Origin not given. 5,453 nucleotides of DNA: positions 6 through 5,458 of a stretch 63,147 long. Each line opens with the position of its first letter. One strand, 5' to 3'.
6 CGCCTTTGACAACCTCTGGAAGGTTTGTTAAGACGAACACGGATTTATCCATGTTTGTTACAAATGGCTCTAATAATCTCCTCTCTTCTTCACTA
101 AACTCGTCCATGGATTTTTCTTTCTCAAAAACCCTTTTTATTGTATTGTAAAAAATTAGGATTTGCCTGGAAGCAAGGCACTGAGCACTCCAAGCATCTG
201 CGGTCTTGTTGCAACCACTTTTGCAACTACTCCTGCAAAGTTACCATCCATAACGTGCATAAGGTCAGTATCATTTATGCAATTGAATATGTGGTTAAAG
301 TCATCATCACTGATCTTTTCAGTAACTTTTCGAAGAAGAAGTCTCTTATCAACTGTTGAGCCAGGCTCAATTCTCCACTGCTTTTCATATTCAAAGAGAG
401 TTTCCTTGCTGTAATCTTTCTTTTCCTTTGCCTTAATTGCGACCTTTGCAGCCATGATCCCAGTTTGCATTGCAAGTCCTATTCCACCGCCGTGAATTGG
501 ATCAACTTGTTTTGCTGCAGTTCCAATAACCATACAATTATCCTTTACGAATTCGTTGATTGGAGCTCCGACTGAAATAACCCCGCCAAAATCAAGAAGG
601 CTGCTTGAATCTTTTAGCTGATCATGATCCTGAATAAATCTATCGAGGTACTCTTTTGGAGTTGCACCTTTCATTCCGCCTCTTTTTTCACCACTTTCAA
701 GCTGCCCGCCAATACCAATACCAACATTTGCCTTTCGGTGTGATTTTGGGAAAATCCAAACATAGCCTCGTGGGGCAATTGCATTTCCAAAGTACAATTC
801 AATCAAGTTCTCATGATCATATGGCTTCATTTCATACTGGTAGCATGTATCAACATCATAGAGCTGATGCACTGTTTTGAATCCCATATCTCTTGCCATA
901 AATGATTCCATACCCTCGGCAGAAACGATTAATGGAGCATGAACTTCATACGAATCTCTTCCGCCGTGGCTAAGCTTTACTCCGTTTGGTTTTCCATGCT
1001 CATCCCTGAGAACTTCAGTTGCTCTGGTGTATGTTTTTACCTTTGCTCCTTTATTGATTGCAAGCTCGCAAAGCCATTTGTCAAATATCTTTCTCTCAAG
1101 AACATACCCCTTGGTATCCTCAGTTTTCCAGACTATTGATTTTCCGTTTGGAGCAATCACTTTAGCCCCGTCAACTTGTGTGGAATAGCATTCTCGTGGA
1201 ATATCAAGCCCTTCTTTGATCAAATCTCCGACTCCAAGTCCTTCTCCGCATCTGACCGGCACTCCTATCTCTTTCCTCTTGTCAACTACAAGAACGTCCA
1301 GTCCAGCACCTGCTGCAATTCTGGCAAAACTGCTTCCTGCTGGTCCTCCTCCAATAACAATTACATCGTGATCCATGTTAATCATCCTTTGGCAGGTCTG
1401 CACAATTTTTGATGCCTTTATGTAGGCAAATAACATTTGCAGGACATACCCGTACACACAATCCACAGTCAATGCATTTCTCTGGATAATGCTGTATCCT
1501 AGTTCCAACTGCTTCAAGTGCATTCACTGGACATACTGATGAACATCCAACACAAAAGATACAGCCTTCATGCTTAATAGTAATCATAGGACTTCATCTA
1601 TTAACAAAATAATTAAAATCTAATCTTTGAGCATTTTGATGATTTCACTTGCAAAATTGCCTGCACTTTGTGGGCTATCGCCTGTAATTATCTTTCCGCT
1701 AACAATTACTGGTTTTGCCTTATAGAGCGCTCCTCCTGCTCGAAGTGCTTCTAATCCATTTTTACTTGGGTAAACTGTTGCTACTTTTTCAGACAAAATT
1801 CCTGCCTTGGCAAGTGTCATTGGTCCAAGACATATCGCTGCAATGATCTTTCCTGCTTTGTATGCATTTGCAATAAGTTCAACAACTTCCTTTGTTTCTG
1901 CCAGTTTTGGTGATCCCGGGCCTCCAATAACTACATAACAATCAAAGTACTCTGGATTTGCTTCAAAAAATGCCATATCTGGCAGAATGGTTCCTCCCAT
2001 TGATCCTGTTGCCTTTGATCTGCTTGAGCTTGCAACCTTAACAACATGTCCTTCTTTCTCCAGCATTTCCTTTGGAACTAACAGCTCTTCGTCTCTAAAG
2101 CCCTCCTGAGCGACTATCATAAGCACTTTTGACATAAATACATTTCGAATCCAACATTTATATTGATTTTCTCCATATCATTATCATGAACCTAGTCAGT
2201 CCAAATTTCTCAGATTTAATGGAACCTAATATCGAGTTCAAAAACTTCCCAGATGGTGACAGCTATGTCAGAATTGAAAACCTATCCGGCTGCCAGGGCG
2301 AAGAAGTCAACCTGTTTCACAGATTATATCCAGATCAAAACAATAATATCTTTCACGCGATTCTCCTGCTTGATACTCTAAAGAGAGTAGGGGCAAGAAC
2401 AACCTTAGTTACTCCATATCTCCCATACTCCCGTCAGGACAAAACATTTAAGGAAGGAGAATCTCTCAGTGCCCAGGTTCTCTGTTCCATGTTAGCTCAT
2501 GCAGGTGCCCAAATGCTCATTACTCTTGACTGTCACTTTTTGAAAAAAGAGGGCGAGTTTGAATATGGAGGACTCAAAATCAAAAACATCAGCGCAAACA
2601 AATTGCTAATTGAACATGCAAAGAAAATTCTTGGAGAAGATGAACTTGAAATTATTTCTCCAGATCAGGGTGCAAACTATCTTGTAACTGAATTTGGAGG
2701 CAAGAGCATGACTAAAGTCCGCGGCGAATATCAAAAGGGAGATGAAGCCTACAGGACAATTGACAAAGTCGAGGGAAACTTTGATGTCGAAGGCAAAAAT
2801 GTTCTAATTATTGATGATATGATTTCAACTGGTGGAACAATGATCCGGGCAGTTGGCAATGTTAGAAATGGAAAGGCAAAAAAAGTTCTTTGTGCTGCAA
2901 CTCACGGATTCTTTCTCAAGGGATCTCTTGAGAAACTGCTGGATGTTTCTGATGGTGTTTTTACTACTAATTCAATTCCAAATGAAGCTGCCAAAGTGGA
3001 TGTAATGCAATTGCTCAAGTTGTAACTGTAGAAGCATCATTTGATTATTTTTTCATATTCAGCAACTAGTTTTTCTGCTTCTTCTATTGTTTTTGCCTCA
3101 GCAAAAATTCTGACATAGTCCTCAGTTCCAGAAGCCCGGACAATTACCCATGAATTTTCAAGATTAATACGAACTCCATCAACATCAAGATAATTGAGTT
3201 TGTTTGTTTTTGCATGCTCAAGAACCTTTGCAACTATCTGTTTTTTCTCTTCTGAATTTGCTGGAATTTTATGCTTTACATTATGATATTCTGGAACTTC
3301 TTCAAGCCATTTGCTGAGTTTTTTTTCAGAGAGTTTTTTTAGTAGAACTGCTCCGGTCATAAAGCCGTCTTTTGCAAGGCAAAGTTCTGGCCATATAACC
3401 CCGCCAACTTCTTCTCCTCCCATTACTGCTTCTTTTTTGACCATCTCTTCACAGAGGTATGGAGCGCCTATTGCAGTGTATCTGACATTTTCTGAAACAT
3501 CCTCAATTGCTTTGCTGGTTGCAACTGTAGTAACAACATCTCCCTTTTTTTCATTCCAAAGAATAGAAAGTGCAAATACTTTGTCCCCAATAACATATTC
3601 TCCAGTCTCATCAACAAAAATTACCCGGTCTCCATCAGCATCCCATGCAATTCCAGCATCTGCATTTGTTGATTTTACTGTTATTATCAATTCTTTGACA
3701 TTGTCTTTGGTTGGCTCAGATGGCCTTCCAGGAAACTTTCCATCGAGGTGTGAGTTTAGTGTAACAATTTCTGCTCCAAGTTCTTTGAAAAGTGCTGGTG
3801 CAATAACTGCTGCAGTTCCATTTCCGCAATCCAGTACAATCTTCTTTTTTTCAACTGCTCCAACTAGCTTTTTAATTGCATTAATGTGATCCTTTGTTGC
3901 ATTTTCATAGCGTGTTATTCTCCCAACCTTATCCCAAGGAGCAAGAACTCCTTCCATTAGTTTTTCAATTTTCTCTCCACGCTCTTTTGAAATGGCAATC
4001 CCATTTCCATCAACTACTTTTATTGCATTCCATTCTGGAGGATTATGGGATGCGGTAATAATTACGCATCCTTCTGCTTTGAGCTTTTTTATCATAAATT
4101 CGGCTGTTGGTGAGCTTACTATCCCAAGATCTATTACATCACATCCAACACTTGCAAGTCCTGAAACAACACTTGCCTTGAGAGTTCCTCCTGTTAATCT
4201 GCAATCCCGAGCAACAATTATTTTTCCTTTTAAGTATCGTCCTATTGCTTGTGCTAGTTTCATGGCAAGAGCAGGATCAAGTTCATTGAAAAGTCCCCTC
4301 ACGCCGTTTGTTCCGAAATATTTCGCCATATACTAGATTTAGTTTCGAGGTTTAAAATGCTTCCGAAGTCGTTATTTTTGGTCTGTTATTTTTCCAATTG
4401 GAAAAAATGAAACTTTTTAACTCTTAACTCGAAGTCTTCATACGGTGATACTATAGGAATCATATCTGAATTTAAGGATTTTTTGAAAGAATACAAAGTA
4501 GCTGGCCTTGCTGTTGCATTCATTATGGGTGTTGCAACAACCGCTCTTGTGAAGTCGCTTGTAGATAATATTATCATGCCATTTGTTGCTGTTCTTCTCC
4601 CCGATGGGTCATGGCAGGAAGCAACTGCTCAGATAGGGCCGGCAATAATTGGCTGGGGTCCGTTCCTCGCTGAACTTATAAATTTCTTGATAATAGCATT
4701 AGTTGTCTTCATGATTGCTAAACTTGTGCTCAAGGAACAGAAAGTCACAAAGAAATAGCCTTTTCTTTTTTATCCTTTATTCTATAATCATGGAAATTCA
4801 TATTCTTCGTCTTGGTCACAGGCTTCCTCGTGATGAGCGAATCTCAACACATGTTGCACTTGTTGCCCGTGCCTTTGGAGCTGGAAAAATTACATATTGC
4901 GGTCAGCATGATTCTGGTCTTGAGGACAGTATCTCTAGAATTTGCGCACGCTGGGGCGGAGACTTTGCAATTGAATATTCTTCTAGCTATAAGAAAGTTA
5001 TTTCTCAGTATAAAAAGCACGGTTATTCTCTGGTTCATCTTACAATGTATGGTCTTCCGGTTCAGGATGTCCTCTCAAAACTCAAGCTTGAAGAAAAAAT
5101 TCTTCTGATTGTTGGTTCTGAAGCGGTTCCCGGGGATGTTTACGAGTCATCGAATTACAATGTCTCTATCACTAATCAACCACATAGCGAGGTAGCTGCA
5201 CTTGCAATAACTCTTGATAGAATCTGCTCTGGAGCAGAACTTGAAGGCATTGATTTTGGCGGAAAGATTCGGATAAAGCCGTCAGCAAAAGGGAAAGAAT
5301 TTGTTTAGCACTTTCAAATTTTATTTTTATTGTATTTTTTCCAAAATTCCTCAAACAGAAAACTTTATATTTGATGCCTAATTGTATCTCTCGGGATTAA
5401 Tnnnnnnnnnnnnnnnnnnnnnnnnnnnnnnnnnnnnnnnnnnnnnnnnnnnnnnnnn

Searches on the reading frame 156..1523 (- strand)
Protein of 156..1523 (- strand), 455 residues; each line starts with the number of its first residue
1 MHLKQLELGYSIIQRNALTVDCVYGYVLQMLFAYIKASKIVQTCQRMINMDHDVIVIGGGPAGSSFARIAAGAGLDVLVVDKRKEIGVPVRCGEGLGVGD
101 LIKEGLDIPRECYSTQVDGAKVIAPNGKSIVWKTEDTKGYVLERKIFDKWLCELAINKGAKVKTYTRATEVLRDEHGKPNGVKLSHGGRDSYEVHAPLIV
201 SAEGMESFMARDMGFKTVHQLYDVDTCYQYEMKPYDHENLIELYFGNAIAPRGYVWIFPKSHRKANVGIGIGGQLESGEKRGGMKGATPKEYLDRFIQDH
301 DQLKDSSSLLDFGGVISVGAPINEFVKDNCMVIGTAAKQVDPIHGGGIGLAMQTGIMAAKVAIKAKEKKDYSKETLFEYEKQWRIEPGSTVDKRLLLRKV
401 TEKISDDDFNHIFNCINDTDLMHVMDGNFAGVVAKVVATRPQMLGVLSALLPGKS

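Call 63: search_protein_families(library=pfam, proteins=[window:156-1523:-], max_evalue=0.001)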
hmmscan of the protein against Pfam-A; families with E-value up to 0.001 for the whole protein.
window:156-1523:- (455 aa): 11 families
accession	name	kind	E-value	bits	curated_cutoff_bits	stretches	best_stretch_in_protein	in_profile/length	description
PF22578.2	GGR_cat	-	3.7e-21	75.2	27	1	223-312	1-83/88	Geranylgeranyl reductase catalytic domain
PF01494.25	FAD_binding_3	-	5.2e-13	49.4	22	1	52-358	2-314/349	FAD binding domain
PF01266.30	DAO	-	3.2e-11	43.8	27.9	1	53-87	1-35/353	FAD dependent oxidoreductase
PF04820.20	Trp_halogenase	-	3.1e-07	30.1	21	1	137-388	150-376/458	Tryptophan halogenase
PF12831.13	FAD_oxidored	-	4e-07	30.1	27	1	53-202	1-143/416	FAD dependent oxidoreductase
PF05834.18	Lycopene_cycl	-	7.5e-07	29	23.4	1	53-219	1-156/380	Lycopene cyclase protein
PF13450.12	NAD_binding_8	-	9.5e-06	26.2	21.9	1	56-88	1-33/68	NAD(P)-binding Rossmann-like domain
PF07992.20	Pyr_redox_2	-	1.8e-05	24.7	26.1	1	52-84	1-33/291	Pyridine nucleotide-disulphide oxidoreductase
PF03486.20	HI0933_like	-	7.3e-05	22.8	50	1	52-90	1-39/244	HI0933-like protein Rossmann domain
PF00890.30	FAD_binding_2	-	0.00049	19.9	20.4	1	53-91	1-39/414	FAD binding domain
PF00070.33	Pyr_redox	-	0.00067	20.6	22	0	54-87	2-35/82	Pyridine nucleotide-disulphide oxidoreductase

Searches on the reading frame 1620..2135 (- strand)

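Call 63: search_protein_families(library=pfam, proteins=[window:1620-2135:-], max_evalue=0.001)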
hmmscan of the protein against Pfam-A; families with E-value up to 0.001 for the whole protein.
window:1620-2135:- (171 aa): 1 family
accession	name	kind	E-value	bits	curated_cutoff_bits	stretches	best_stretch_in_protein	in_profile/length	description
PF01965.30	DJ-1_PfpI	-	2.1e-37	128.9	26.6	1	3-167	2-164/165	DJ-1/PfpI family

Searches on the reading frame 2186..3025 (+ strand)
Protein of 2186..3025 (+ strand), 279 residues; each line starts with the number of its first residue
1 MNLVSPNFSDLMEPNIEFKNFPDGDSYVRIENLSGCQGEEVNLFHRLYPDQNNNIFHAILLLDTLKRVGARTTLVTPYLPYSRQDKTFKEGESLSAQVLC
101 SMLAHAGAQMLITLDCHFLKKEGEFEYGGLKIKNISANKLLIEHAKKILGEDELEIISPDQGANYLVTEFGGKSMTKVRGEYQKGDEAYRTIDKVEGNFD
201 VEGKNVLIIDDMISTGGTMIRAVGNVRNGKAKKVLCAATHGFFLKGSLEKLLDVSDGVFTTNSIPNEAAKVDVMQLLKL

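Call 63: search_protein_families(library=pfam, proteins=[window:2186-3025:+], max_evalue=0.001)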
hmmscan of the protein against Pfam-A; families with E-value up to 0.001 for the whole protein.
window:2186-3025:+ (279 aa): 3 families
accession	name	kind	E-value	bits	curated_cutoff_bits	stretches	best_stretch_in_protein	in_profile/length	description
PF13793.12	Pribosyltran_N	-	2.7e-16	59.9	25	1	15-107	26-117/117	N-terminal domain of ribose phosphate pyrophosphokinase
PF00156.33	Pribosyltran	-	7.3e-10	38.8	26.3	1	196-244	80-125/158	Phosphoribosyl transferase domain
PF14572.12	Pribosyl_synth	-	2e-07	31.6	27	1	200-274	80-155/184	Phosphoribosyl synthetase-associated domain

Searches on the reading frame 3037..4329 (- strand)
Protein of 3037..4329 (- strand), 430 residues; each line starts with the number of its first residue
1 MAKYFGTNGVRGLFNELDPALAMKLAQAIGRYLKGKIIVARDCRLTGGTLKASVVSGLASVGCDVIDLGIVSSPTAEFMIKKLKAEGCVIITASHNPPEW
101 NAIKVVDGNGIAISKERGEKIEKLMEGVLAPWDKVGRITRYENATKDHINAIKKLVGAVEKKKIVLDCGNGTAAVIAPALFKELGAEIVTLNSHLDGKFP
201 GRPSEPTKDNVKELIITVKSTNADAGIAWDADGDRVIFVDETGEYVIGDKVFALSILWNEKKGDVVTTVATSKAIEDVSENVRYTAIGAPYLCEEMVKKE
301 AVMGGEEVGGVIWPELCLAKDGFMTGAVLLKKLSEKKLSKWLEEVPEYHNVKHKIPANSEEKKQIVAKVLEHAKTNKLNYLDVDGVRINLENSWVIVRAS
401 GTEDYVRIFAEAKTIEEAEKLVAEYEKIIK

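Call 63: search_protein_families(library=pfam, proteins=[window:3037-4329:-], max_evalue=0.001)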
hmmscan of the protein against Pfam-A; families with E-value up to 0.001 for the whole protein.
window:3037-4329:- (430 aa): 4 families
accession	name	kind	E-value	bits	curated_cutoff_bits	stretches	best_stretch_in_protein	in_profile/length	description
PF02878.22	PGM_PMM_I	-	4.7e-39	133.7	22.5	1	3-126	2-132/138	Phosphoglucomutase/phosphomannomutase, alpha/beta/alpha domain I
PF02879.22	PGM_PMM_II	-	1.8e-23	83.5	29.3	1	147-243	2-103/103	Phosphoglucomutase/phosphomannomutase, alpha/beta/alpha domain II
PF02880.22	PGM_PMM_III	-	1.3e-14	54.7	20.7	1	248-346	2-113/115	Phosphoglucomutase/phosphomannomutase, alpha/beta/alpha domain III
PF00408.26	PGM_PMM_IV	-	2.7e-11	43.8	23.1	1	361-424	8-64/68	Phosphoglucomutase/phosphomannomutase, C-terminal domain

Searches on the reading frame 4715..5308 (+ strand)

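Call 63: search_protein_families(library=pfam, proteins=[window:4715-5308:+], max_evalue=0.001)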
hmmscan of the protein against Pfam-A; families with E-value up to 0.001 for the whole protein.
window:4715-5308:+ (197 aa): 2 families
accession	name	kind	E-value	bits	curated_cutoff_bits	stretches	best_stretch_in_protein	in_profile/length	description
PF01994.21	Trm56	-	1.4e-41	141.6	25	1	80-196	1-118/119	tRNA ribose 2'-O-methyltransferase, aTrm56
PF00588.24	SpoU_methylase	-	5.2e-05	23.8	29.7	1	50-157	21-127/142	SpoU rRNA Methylase family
